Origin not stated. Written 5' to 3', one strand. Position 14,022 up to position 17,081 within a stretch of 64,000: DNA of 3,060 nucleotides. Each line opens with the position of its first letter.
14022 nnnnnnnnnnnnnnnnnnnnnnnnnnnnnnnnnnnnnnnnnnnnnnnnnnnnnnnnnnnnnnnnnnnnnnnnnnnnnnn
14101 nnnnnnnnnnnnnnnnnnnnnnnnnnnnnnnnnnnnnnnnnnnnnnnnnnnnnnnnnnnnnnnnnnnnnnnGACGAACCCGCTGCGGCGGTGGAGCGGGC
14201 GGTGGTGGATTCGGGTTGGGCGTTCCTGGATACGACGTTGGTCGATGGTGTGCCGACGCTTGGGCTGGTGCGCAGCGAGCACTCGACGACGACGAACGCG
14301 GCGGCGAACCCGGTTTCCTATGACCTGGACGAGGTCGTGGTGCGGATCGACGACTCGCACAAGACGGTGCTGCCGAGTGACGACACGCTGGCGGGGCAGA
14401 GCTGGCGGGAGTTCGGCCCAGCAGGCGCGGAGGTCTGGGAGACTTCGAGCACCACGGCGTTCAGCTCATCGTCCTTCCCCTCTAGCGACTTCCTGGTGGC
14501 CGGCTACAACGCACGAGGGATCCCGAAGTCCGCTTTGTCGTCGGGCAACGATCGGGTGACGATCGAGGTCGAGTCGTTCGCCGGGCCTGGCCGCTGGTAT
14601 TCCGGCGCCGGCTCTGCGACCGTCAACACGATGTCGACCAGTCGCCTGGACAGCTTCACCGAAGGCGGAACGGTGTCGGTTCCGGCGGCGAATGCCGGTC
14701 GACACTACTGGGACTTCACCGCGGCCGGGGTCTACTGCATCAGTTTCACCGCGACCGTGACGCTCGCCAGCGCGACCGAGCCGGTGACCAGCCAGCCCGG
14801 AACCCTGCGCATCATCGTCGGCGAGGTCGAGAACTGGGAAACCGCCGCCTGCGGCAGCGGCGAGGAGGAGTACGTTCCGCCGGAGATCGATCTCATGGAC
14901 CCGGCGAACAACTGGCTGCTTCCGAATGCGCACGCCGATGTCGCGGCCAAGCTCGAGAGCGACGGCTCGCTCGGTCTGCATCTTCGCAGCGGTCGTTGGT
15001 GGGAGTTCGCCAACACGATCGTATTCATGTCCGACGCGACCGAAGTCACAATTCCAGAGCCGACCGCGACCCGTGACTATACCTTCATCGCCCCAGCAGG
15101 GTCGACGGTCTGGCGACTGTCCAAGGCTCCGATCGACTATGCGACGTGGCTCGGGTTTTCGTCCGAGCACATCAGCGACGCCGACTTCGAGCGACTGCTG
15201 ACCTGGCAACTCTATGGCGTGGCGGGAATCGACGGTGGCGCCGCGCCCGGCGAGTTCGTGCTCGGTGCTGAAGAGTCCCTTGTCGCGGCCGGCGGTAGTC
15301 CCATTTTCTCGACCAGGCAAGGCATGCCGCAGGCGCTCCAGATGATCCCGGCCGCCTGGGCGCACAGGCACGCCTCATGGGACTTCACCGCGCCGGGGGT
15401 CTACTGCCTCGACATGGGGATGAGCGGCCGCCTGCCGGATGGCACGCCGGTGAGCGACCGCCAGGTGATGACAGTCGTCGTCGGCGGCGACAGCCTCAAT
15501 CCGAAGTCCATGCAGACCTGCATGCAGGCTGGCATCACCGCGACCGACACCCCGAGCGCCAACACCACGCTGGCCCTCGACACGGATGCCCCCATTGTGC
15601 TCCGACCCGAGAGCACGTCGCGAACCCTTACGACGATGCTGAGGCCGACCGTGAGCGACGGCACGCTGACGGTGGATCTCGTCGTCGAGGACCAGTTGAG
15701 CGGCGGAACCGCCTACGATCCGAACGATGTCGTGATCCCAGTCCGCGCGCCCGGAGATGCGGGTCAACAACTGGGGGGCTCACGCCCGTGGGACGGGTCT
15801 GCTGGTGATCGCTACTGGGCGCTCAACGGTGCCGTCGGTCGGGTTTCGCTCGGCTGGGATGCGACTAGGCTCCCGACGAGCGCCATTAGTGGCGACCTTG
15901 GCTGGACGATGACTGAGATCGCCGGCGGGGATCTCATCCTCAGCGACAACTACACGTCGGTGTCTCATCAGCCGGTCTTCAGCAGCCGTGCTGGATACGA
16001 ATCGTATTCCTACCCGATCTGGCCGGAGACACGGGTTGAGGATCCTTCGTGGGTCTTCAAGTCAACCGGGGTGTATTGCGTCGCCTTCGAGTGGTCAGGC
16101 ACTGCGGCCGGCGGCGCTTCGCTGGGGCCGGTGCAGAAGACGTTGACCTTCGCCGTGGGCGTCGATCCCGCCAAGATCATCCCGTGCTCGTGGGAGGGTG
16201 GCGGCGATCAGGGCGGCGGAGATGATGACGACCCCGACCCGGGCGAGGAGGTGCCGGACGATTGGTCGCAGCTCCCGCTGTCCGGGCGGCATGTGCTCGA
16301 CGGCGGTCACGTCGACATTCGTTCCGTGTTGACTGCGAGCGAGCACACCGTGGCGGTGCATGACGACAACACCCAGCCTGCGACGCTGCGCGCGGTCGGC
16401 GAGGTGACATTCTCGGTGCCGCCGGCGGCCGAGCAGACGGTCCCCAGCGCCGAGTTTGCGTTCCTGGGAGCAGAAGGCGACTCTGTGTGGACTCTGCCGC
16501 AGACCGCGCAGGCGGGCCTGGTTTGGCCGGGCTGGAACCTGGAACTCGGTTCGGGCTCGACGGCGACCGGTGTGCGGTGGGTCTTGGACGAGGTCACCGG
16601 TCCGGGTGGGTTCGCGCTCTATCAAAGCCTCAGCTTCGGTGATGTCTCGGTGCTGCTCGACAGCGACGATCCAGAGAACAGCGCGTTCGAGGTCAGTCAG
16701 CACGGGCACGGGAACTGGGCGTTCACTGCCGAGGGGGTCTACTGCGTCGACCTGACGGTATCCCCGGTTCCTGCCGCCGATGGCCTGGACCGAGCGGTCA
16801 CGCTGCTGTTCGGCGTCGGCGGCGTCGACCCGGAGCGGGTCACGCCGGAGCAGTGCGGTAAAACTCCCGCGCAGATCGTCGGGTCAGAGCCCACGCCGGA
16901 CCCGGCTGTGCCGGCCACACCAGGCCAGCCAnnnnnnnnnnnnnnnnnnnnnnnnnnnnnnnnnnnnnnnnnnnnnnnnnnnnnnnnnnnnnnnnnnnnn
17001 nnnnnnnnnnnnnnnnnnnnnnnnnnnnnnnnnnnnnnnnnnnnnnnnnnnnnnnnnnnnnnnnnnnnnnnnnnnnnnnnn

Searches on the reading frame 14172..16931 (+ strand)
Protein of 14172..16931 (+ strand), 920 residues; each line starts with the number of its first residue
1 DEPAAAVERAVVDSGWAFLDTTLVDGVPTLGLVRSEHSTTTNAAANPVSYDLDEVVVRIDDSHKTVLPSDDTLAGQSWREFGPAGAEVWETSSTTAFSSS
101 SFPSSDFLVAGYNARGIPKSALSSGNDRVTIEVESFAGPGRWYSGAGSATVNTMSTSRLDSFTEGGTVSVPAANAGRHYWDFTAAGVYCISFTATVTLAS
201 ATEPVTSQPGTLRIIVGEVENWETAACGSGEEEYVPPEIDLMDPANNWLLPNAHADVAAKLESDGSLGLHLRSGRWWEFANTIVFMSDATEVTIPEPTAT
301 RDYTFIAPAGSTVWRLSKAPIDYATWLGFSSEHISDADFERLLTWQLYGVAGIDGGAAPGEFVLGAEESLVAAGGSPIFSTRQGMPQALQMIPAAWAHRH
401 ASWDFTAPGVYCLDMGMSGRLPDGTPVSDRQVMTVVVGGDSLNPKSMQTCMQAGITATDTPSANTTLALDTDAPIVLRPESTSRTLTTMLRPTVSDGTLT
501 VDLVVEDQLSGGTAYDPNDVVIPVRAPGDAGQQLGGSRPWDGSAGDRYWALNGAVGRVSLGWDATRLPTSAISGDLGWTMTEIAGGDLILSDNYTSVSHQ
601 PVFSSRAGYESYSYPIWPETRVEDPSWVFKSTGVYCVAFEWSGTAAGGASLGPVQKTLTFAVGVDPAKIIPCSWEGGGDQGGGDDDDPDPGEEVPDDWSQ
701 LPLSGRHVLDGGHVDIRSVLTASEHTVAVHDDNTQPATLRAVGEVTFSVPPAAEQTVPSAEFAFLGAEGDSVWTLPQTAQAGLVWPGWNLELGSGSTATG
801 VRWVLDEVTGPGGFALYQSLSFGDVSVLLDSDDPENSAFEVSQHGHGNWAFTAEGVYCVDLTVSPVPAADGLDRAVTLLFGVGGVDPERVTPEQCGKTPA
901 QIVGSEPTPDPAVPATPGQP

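Call 45: find_homologous_proteins(query=window:14172-16931:+, max_evalue=1e-15)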
Query window:14172-16931:+ (920 aa): 6 proteins with E <= 1e-15 among 8000 candidates.
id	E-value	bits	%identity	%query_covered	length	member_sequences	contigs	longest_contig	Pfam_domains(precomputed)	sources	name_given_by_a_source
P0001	0.0e+0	2092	100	100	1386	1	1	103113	PF00041.28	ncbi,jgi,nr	ncbi:MAG: choice-of-anchor M domain-containing protein [Bifidobacteriaceae bacterium]|jgi:surface-an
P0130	1.7e-226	773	57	56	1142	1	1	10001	-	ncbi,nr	ncbi:MAG: TIGR03773 family transporter-associated surface protein, partial [Bifidobacteriaceae bacte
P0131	9.2e-129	449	36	94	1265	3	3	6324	-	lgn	-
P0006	3.3e-64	236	38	48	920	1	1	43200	PF16640.12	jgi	jgi:surface-anchored protein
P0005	1.2e-55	207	34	22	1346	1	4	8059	-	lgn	-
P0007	2.3e-55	206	36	46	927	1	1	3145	PF16640.12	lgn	-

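Call 47: find_encoding_contigs(protein=P0130, flank=10000, max_places=4)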
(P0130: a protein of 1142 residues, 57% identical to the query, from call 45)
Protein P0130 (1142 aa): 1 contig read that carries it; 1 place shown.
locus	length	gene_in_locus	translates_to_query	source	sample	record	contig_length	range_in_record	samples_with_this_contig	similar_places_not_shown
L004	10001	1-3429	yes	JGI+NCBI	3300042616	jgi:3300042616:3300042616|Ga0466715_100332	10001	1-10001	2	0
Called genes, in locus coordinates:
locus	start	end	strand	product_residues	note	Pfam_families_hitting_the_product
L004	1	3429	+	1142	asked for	?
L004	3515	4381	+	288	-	-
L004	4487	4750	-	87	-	PF04607:RelA_SpoT (faint)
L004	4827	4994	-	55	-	-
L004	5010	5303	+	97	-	-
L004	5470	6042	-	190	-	PF01661:Macro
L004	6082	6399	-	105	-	PF02452:PemK_toxin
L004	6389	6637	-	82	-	PF01402:RHH_1 (faint)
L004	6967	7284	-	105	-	-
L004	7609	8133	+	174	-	-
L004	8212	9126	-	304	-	PF14386:DUF4417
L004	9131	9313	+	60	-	-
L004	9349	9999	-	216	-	PF14512:TM1586_NiRdase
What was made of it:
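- Tried and rejected: The closest orthologue of the giant protein (P0130, 57% identical) is cut off at the contig edge, so it has no upstream DNA (call 47).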

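Call 48: find_encoding_contigs(protein=P0131, flank=10000, max_places=4)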
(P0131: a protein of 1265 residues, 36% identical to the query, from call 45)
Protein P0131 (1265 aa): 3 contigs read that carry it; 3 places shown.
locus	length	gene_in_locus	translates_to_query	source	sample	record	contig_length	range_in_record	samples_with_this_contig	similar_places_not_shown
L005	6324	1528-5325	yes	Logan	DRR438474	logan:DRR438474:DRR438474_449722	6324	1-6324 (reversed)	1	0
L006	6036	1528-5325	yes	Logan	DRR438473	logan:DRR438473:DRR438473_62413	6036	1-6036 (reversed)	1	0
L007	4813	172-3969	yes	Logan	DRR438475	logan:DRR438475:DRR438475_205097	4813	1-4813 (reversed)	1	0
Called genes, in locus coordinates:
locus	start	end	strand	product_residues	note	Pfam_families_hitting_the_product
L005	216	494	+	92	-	PF00216:Bac_DNA_binding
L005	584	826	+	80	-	-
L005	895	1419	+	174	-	-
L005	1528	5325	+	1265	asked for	-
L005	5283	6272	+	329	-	PF00041:fn3 (weak), PF16640:Big_3_5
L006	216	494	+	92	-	PF00216:Bac_DNA_binding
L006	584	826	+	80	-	-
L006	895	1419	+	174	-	-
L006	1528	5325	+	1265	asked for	-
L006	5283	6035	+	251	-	?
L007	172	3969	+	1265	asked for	-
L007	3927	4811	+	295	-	?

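Call 52: search_protein_families(library=ncbifam, proteins=[L005:216-494:+, L005:584-826:+, L005:895-1419:+, L005:1528-5325:+, L005:5283-6272:+, L004:1-3429:+, L004:3515-4381:+], max_evalue=0.01)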
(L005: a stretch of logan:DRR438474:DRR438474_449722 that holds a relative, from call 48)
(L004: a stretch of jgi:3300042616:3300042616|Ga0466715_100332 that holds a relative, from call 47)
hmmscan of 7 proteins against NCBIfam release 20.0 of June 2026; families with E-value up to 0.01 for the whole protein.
L005:216-494:+ (92 aa): 7 families
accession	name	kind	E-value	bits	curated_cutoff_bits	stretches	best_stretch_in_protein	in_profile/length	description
NF008023.0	PRK10753.1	equivalog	4.2e-22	78.3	162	1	1-87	1-87/90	nucleoid-associated protein HU-alpha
NF001222.0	PRK00199.1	equivalog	1e-21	76.9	115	1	1-90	1-91/95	integration host factor subunit beta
NF007945.0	PRK10664.1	equivalog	1.5e-21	76.7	157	1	1-88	1-88/90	nucleoid-associated protein HU-beta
TIGR00988.1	hip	equivalog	7.8e-20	71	119.95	1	1-90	1-91/94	integration host factor subunit beta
NF001401.0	PRK00285.1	equivalog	1.5e-19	70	111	1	2-91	7-96/103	integration host factor subunit alpha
TIGR00987.1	himA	equivalog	2.4e-15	56.7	120.25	1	3-91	4-92/96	integration host factor subunit alpha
TIGR01201.1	HU_rel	subfamily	0.0032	17.4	68.6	1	1-56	31-86/170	HU family DNA-binding protein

L005:584-826:+ (80 aa): 0 families

L005:895-1419:+ (174 aa): 0 families

L005:1528-5325:+ (1265 aa): 4 families
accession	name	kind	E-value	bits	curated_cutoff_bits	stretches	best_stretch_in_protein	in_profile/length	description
NF038134.1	choice_anch_M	domain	1.6e-113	377.1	55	5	981-1176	1-184/184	choice-of-anchor M domain-containing protein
TIGR03773.1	anch_rpt_wall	hypoth_equivalog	2.7e-96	323.5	190.3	5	766-952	257-447/516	TIGR03773 family transporter-associated surface protein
TIGR03769.1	P_ac_wall_RPT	domain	1.3e-36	124.9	30.9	4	468-508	1-41/41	TIGR03769 domain-containing protein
TIGR03772.1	anch_rpt_subst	equivalog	9.8e-23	80.5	350.45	3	764-839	229-306/486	anchored repeat ABC transporter, substrate-binding protein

L005:5283-6272:+ (329 aa): 1 family
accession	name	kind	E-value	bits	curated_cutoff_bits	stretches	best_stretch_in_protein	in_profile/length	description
NF033510.3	Ca_tandemer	repeat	0.00014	22.1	50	0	229-309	4-87/96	Ca2+-stabilized repeat-containing adhesin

L004:1-3429:+ (1142 aa): 4 families
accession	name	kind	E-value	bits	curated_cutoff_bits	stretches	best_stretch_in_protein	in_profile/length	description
TIGR03773.1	anch_rpt_wall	hypoth_equivalog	1.3e-168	562.1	190.3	5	823-1071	224-476/516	TIGR03773 family transporter-associated surface protein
NF038134.1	choice_anch_M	domain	3.6e-125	415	55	4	614-795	1-183/184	choice-of-anchor M domain-containing protein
TIGR03772.1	anch_rpt_subst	equivalog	7.3e-52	176.6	350.45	6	709-806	124-230/486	anchored repeat ABC transporter, substrate-binding protein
TIGR03769.1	P_ac_wall_RPT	domain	4.7e-47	158.3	30.9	4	990-1029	2-41/41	TIGR03769 domain-containing protein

L004:3515-4381:+ (288 aa): 2 families
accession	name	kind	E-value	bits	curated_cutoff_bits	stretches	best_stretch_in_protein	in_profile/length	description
TIGR02283.1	MltB_2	subfamily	4.5e-06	26.1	248.45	1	202-266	151-214/300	lytic murein transglycosylase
TIGR02282.1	MltB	equivalog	0.0057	15.8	281.4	0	206-254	150-197/290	lytic murein transglycosylase B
